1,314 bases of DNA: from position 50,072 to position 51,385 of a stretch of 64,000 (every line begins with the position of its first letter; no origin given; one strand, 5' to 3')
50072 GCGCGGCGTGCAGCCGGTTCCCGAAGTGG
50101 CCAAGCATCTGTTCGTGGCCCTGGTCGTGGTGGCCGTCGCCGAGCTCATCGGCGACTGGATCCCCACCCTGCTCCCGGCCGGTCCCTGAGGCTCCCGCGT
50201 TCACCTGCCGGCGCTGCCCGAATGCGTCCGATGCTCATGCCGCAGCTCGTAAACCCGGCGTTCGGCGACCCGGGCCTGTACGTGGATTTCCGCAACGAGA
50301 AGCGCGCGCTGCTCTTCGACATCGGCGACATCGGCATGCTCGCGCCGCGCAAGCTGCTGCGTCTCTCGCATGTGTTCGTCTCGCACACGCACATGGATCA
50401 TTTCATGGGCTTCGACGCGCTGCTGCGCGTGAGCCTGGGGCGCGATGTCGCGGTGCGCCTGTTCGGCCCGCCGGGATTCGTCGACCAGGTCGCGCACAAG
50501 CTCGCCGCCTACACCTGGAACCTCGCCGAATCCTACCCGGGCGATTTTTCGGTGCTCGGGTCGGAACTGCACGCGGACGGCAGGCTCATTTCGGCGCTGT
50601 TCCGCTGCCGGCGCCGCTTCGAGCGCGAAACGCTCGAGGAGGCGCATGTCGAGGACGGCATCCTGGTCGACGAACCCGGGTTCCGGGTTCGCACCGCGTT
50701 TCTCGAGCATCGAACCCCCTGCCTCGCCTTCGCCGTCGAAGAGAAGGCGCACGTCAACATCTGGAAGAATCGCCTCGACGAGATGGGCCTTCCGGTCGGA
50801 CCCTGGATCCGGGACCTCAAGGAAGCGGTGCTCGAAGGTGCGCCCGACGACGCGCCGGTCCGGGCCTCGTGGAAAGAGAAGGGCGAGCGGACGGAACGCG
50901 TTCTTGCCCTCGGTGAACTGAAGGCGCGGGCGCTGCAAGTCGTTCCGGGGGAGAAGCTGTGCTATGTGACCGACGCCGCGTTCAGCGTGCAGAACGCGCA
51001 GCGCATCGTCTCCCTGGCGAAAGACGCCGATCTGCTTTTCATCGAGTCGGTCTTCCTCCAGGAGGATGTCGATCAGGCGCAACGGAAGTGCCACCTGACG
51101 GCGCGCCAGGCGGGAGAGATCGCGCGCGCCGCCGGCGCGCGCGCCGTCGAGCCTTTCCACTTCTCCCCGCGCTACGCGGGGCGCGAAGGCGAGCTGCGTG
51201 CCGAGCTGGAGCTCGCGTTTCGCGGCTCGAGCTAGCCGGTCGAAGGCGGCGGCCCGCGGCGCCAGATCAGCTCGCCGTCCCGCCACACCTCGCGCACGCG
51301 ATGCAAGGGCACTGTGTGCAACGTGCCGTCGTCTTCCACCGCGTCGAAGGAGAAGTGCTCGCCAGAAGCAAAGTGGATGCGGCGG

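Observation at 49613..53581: A second RNA-end-processing locus: an RNase Z-like MBL hydrolase converges on a hypothetical / DksA-like / rtcA / DUF504 operon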

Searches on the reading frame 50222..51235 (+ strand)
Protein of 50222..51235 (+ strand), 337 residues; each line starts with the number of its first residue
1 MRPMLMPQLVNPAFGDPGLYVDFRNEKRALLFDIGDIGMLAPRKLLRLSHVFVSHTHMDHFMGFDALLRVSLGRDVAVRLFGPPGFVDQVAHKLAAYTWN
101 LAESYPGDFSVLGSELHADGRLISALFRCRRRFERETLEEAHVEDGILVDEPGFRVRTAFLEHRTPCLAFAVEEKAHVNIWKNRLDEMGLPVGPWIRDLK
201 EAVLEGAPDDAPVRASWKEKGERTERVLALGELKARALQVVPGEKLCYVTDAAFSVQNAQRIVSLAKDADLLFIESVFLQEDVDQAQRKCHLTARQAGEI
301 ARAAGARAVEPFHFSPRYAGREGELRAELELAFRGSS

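Call 6: search_protein_families(library=pfam, proteins=[window:50222-51235:+], max_evalue=0.01)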
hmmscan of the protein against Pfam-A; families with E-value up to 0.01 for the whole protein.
window:50222-51235:+ (337 aa): 2 families
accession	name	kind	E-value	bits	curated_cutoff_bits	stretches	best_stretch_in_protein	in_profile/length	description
PF12706.13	Lactamase_B_2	-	9e-12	45.4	27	2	242-314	133-200/200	Beta-lactamase superfamily domain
PF00753.33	Lactamase_B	-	0.0027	18.1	22.7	1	40-69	36-65/196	Metallo-beta-lactamase superfamily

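Call 7: search_protein_families(library=ncbifam, proteins=[window:50222-51235:+], max_evalue=0.01)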
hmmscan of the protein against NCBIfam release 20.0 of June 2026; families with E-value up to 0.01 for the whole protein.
window:50222-51235:+ (337 aa): 9 families
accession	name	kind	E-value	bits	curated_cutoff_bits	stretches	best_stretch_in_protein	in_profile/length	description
NF002558.0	PRK02126.1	subfamily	4.1e-139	463.4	315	1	1-335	1-334/345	ribonuclease Z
TIGR02651.1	RNase_Z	equivalog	2e-33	115.8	292.95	1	29-328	29-283/302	ribonuclease Z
NF000801.0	PRK00055.1-3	equivalog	3.5e-31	108.4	252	2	242-322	203-278/307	ribonuclease Z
NF000805.0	PRK00055.2-3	equivalog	1.7e-19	70.3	416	1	135-322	112-275/307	ribonuclease Z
NF000804.0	PRK00055.2-1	equivalog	3.4e-18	65.8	402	1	257-322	210-275/306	ribonuclease Z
NF000800.0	PRK00055.1-1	equivalog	2.9e-14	52.8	398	2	241-322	202-279/305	ribonuclease Z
NF041851.1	cyc_nuc_deg_phdiest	equivalog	1.3e-10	41.1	400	1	242-318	154-225/253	cyclic nucleotide-degrading phosphodiesterase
TIGR02649.1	true_RNase_BN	exception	3.6e-08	32.8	563.7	0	47-94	55-104/304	ribonuclease BN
NF041257.1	GntH_guanitoxin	equivalog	2.2e-06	26.8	333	1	19-90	34-113/374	guanitoxin biosynthesis MBL fold metallo-hydrolase GntH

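Call 36: search_solved_structures(query=window:50222-51235:+, max_evalue=0.01, show_alignments=2)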
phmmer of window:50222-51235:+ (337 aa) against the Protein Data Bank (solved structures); distinct sequences matched with E-value up to 0.01: 10.
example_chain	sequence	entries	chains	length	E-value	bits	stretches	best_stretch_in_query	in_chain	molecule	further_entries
3zwf_A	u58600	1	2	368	2.9e-14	56.2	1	23-330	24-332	ZINC PHOSPHODIESTERASE ELAC PROTEIN 1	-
1y44_A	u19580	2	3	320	9.8e-11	44.6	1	259-325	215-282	Ribonuclease Z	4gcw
2fk6_A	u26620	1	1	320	2.2e-09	40.2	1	259-325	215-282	RIBONUCLEASE Z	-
2cbn_A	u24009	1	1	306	2.2e-07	33.6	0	47-92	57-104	RIBONUCLEASE Z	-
8gyg_A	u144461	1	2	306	0.00013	24.6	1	35-102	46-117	Arysulfatase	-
9ey0_E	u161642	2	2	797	0.00017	24.1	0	258-319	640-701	Zinc phosphodiesterase ELAC protein 2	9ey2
8z0p_A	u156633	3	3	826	0.00019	24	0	258-319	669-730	Zinc phosphodiesterase ELAC protein 2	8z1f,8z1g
8rr1_E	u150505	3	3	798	0.00084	21.9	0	258-319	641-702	Zinc phosphodiesterase ELAC protein 2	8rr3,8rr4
9ey1_E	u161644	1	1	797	0.004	19.6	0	258-319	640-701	Zinc phosphodiesterase ELAC protein 2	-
8cbl_E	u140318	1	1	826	0.0045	19.5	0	258-319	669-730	Zinc phosphodiesterase ELAC protein 2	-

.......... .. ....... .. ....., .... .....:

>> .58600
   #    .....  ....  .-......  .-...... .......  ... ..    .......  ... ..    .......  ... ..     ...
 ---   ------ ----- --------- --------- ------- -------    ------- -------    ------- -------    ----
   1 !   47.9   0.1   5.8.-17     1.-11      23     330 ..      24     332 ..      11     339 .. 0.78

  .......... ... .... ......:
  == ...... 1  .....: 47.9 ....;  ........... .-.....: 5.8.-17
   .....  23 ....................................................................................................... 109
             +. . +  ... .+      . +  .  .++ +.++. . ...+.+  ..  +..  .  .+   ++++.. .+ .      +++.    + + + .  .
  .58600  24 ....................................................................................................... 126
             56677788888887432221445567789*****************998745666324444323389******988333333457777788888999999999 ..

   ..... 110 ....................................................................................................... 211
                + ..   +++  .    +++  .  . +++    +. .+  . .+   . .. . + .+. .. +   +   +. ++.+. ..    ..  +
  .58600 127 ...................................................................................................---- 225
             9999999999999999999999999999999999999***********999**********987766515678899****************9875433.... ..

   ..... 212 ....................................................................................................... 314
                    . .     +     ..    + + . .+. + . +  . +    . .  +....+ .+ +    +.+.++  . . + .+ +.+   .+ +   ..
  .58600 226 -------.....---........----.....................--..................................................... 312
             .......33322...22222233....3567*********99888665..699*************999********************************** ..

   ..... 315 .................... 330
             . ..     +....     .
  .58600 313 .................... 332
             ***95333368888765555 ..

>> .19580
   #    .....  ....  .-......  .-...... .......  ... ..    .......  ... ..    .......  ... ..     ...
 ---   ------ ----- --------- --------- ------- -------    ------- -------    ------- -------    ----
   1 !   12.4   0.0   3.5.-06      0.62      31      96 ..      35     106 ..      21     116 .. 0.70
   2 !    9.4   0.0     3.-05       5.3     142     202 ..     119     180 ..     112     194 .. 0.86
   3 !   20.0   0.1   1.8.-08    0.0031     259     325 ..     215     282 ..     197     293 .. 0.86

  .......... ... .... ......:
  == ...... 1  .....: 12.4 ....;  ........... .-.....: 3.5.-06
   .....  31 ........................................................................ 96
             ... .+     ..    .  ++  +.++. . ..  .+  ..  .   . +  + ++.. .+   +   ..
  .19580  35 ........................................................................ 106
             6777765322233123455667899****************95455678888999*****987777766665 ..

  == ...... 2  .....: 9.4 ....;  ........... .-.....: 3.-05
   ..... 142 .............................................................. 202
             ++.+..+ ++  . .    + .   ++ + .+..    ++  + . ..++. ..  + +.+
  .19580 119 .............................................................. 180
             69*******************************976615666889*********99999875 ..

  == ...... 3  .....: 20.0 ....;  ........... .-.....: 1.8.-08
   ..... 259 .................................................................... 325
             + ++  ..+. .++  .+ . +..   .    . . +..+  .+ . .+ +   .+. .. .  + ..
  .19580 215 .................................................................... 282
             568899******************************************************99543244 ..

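Call 42: search_protein_families(library=padloc, proteins=[window:50222-51235:+], max_evalue=0.01)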
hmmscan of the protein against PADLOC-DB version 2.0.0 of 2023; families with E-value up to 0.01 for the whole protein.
window:50222-51235:+ (337 aa): 0 families

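Call 53: find_homologous_proteins(query=window:50222-51235:+, max_evalue=1e-10)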
Query window:50222-51235:+ (337 aa): 7871 proteins with E <= 1e-10 among 8000 candidates; the best 120 are listed.
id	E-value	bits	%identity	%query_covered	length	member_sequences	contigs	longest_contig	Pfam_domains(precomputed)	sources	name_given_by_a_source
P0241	4.7e-204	695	92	99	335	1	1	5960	PF12706.14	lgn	-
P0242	5.8e-204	695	91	100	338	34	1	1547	PF12706.14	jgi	jgi:ribonuclease Z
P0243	6.6e-204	694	91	100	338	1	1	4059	PF12706.14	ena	-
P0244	1.5e-203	693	91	100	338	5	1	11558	PF12706.14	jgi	-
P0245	2.6e-202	689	91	99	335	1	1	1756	PF12706.14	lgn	-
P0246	3.2e-202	689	90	100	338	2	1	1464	PF12706.14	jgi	-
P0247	7.4e-202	688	89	100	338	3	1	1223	PF12706.14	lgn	-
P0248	1.7e-201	687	91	99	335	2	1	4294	PF12706.14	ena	-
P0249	1.3e-200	684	91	98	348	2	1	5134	PF12706.14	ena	-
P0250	2.9e-199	679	91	98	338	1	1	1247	PF12706.14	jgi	jgi:ribonuclease Z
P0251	1.1e-197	674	88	100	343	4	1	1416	PF12706.14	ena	-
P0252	2.7e-196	669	90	99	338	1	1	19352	PF12706.14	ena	-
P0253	4.0e-196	669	88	100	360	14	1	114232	PF12706.14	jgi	-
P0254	6.6e-196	668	89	99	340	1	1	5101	PF12706.14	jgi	jgi:ribonuclease Z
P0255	2.5e-195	666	88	100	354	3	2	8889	PF12706.14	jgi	jgi:ribonuclease Z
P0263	2.2e-145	502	65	99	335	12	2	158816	PF12706.14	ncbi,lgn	ncbi:MAG: MBL fold metallo-hydrolase [Gammaproteobacteria bacterium]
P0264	7.9e-144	497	65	94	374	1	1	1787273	PF12706.14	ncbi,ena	-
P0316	3.4e-138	478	65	95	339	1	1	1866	PF12706.14,PF23023.2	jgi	jgi:ribonuclease Z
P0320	6.1e-138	478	64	100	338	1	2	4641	PF12706.14,PF23023.2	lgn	-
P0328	2.1e-137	476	63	100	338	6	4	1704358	PF12706.14,PF23023.2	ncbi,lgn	-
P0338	6.0e-137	474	64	99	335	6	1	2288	PF12706.14,PF23023.2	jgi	jgi:ribonuclease Z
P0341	7.4e-137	474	61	99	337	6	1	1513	PF12706.14,PF23023.2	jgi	jgi:ribonuclease Z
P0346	1.2e-136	473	64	99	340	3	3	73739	PF12706.14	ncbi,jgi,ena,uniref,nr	ncbi:MAG: Ribonuclease Z [Candidatus Accumulibacter appositus]|uniref:Ribonuclease Z n=1 Tax=Candida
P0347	1.5e-136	473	63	100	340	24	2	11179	PF12706.14,PF23023.2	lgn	-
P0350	2.5e-136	472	63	100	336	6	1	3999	PF12706.14,PF23023.2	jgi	jgi:ribonuclease Z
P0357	9.9e-136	470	63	98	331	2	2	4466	PF12706.14,PF23023.2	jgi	jgi:ribonuclease Z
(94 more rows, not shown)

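Call 54: find_encoding_contigs(protein=P0346, flank=8000, max_places=2)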
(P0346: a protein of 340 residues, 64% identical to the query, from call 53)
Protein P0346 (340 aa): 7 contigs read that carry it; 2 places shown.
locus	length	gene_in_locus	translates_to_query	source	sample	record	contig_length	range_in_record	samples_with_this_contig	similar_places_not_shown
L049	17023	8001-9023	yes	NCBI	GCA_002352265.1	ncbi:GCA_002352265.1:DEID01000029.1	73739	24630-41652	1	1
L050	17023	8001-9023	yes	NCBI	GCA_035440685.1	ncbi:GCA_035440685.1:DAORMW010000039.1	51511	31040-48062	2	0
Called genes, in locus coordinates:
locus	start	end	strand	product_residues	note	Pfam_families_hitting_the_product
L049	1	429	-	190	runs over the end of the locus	PF00239:Resolvase, PF02796:HTH_7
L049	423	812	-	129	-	PF01850:PIN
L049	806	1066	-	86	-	PF07704:PSK_trans_fac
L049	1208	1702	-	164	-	PF01526:DDE_Tnp_Tn3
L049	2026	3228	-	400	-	PF00155:Aminotran_1_2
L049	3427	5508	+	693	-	PF00270:DEAD (weak), PF04851:ResIII, PF17757:UvrB_inter, PF27431:UvrB_3rd, PF00271:Helicase_C, PF12344:UvrB, PF02151:UVR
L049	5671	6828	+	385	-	PF00465:Fe-ADH, PF13685:Fe-ADH_2, PF25137:ADH_Fe_C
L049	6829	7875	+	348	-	PF16884:ADH_N_2, PF00107:ADH_zinc_N, PF13602:ADH_zinc_N_2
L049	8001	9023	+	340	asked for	PF12706:Lactamase_B_2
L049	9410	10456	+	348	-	PF01582:TIR, PF13676:TIR_2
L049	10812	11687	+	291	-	PF00892:EamA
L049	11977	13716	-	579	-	PF13442:Cytochrome_CBB3, PF02239:Cytochrom_D1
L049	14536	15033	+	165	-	PF00175:NAD_binding_1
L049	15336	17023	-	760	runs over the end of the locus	PF22085:NorB_cytochrome_c-like, PF00115:COX1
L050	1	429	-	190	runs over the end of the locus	PF00239:Resolvase, PF02796:HTH_7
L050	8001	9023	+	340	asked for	PF12706:Lactamase_B_2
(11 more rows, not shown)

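Call 55: find_encoding_contigs(protein=P0264, flank=8000, max_places=1)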
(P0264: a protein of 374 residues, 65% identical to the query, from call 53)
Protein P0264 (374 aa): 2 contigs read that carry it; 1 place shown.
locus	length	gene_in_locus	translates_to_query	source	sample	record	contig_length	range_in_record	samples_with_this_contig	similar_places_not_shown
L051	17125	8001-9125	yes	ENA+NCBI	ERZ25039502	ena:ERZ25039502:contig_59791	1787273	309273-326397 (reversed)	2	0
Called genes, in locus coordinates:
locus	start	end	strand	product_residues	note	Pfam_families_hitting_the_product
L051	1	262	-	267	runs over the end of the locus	PF04607:RelA_SpoT, PF02597:ThiS (weak), PF02824:TGS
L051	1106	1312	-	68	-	PF01192:RNA_pol_Rpb6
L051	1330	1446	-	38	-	-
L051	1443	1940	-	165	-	PF00625:Guanylate_kin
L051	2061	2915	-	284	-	PF03755:YicC-like_N, PF08340:YicC-like_C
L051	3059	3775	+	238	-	PF01138:RNase_PH, PF03725:RNase_PH_C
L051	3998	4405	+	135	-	PF09851:SHOCT (weak)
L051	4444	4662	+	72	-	PF19335:HMBD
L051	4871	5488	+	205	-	PF01725:Ham1p_like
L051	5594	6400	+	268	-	PF09250:Prim-Pol, PF08708:PriCT_1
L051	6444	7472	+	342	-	PF01137:RTC, PF05189:RTC_insert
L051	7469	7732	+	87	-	PF04457:MJ1316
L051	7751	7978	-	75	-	-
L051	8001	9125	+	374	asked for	PF12706:Lactamase_B_2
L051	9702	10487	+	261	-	PF06969:HemN_C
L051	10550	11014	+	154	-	PF03401:TctC (weak)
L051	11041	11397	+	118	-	PF03401:TctC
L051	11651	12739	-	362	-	PF21338:Top1B_N_bact, PF01028:Topoisom_I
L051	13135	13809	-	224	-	PF02390:Methyltransf_4, PF13649:Methyltransf_25 (faint)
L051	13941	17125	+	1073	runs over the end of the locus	PF03924:CHASE, PF00989:PAS, PF08448:PAS_4, PF13188:PAS_8 (weak), PF13426:PAS_9, PF00990:GGDEF, PF00563:EAL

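Call 56: find_encoding_contigs(protein=P0263, flank=8000, max_places=1)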
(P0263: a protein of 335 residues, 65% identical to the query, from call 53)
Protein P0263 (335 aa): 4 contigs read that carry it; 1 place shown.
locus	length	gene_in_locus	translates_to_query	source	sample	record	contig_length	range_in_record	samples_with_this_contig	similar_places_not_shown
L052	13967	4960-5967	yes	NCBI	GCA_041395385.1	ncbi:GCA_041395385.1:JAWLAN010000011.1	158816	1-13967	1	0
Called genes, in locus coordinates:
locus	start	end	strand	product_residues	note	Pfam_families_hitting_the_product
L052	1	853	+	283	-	PF00120:Gln-synt_C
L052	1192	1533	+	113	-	PF01950:FBPase_3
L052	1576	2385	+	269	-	PF09250:Prim-Pol, PF08708:PriCT_1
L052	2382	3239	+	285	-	PF01408:GFO_IDH_MocA (weak)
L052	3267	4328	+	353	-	PF01137:RTC, PF05189:RTC_insert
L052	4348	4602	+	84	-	PF04457:MJ1316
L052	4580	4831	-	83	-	-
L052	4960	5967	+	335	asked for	PF12706:Lactamase_B_2 (weak)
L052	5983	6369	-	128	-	PF20056:DUF6455 (weak)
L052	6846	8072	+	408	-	PF00116:COX2, PF13442:Cytochrome_CBB3, PF00034:Cytochrom_C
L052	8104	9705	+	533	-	PF00115:COX1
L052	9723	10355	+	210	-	PF04442:CtaG_Cox11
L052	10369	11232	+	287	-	PF00510:COX3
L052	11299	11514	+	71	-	PF11137:DUF2909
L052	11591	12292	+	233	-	PF02104:SURF1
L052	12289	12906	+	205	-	PF26971:TM-like_Thioredoxin-like_C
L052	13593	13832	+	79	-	-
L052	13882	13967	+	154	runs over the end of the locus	-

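Call 68: search_protein_families(library=pfam, proteins=[L051:5594-6400:+], max_evalue=5)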
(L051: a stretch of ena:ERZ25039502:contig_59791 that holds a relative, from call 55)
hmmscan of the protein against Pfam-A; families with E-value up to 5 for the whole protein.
L051:5594-6400:+ (268 aa): 3 families
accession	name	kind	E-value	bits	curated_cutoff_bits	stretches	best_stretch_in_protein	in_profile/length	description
PF09250.16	Prim-Pol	-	5.1e-43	147.7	22.8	1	15-173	1-157/158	Bifunctional DNA primase/polymerase, N-terminal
PF08708.16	PriCT_1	-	2.3e-11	43.6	21.1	1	198-257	5-63/67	Primase C terminal 1 (PriCT-1)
PF18107.7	HTH_ABP1_N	-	0.038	14.1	22.5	1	28-62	5-39/61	Fission yeast centromere protein N-terminal domain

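Call 80: search_protein_families(library=pfam, proteins=[P0328, P0341, window:50222-51235:+], max_evalue=1)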
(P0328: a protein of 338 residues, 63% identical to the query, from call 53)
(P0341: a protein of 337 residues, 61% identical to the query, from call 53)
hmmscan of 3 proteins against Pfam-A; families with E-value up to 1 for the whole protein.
P0328 (338 aa): 3 families
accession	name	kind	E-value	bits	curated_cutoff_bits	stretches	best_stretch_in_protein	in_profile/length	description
PF12706.13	Lactamase_B_2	-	9.6e-15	55.1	27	2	242-314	133-200/200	Beta-lactamase superfamily domain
PF00753.33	Lactamase_B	-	0.003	18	22.7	1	42-71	38-67/196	Metallo-beta-lactamase superfamily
PF19766.4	DUF6253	-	0.097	13.1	25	1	211-236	23-48/81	Family of unknown function (DUF6253)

P0341 (337 aa): 2 families
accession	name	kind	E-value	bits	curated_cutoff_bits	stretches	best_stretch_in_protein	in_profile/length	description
PF12706.13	Lactamase_B_2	-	2.4e-16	60.4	27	2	41-122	24-96/200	Beta-lactamase superfamily domain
PF00753.33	Lactamase_B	-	0.0098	16.3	22.7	1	43-69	39-65/196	Metallo-beta-lactamase superfamily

window:50222-51235:+ (337 aa): 2 families
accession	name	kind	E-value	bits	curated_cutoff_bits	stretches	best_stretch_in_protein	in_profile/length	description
PF12706.13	Lactamase_B_2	-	9e-12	45.4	27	2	242-314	133-200/200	Beta-lactamase superfamily domain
PF00753.33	Lactamase_B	-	0.0027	18.1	22.7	1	40-69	36-65/196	Metallo-beta-lactamase superfamily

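Call 81: predict_structure(alignment_id=A4)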
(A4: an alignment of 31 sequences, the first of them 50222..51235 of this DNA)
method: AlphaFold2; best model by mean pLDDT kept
length: 337 residues; sequences in the alignment: 31
mean_pLDDT: 89.2   pTM: 0.86
mean pLDDT of the five models: 89.2, 82.8, 74.9, 74.9, 68.2
residues with pLDDT >= 90: 212; 70-90: 104; 50-70: 20; < 50: 1
segments of 3 or more residues with pLDDT < 50: none
pLDDT, mean of each block of 10 residues (from residue 1): 75 82 86 89 88 87 85 75 94 75 62 94 90 88 95 93 91 92 94 92 94 93 93 94 93 93 98 93 92 96 97 86 93 85
secondary structure, 60 per line:
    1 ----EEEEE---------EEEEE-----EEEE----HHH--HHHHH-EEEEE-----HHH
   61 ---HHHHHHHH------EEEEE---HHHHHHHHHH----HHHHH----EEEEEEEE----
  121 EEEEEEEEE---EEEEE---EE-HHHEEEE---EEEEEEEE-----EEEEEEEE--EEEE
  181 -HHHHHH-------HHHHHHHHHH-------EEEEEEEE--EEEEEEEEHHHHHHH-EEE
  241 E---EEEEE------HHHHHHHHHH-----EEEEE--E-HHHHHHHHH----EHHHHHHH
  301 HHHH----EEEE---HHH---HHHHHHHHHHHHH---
elements in order: E5-9 E19-23 E29-32 H42-46 E48-52 H64-71 E78-82 H86-95 H100-104 E109-116 E121-129 E133-137 E147-150 E154-161 E167-174 E177-180 H182-187 H195-204 E212-219 E222-229 H230-236 E238-241 E245-249 H256-265 E271-275 H280-288 H294-304 E309-312 H322-334

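Call 83: fold_search(model_id=the predicted structure, library=pdb)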
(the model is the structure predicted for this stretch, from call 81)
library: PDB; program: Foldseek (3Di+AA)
matches with E <= 10: 702; with E <= 0.001: 71
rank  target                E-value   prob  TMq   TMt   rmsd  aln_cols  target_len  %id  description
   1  2fk6_A                6.2e-19  1.00  0.68  0.74   4.1       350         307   20  Crystal Structure of RNAse Z/tRNA(Thr) complex (released 2006-03-21)
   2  4gcw_A                9.2e-18  1.00  0.69  0.75   4.2       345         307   20  Crystal structure of RNase Z in complex with precursor tRNA(Thr) (released 2012-10-31)
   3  2cbn                  5.6e-17  1.00  0.62  0.68   6.2       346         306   20  Crystal structure of ZipD from Escherichia coli (released 2006-02-15)
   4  1y44_B                3.7e-15  1.00  0.64  0.72   5.0       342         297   19  Crystal structure of RNase Z (released 2005-01-25)
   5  1y44_A                1.1e-14  1.00  0.60  0.75   4.7       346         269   18  Crystal structure of RNase Z (released 2005-01-25)
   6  3zwf_A                3.0e-12  1.00  0.50  0.64   9.2       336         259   18  Crystal structure of Human tRNase Z, short form (ELAC1). (released 2011-08-10)
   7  3zwf_B                7.0e-12  1.00  0.53  0.68   5.3       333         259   21  Crystal structure of Human tRNase Z, short form (ELAC1). (released 2011-08-10)
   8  9ey0_E                8.9e-12  1.00  0.56  0.29   5.0       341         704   15  Human mitochondrial RNase Z with tRNA-His (released 2024-11-13)
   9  6kns_B                1.5e-11  1.00  0.53  0.72   5.1       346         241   16  Crystal structure of the metallo-beta-lactamase fold protein YhfI from Bacillus subtilis (space group I4122) (released 2019-09-18)
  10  6kns_C                2.6e-11  1.00  0.53  0.72   5.9       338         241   14  Crystal structure of the metallo-beta-lactamase fold protein YhfI from Bacillus subtilis (space group I4122) (released 2019-09-18)
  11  6kns_D                5.4e-11  1.00  0.53  0.72   5.1       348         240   13  Crystal structure of the metallo-beta-lactamase fold protein YhfI from Bacillus subtilis (space group I4122) (released 2019-09-18)
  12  6knt_B                8.6e-11  1.00  0.52  0.70   5.1       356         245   14  Crystal structure of the metallo-beta-lactamase fold protein YhfI from Bacillus subtilis (space group P4332) (released 2019-09-18)
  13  6knt_C                1.1e-10  1.00  0.53  0.72   4.3       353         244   15  Crystal structure of the metallo-beta-lactamase fold protein YhfI from Bacillus subtilis (space group P4332) (released 2019-09-18)
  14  6kns_A                1.7e-10  1.00  0.55  0.73   4.7       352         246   15  Crystal structure of the metallo-beta-lactamase fold protein YhfI from Bacillus subtilis (space group I4122) (released 2019-09-18)
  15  8z1g_A                2.1e-10  1.00  0.55  0.29   5.6       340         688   16  Cryo-EM structure of human ELAC2-pre-tRNA (released 2024-12-18)
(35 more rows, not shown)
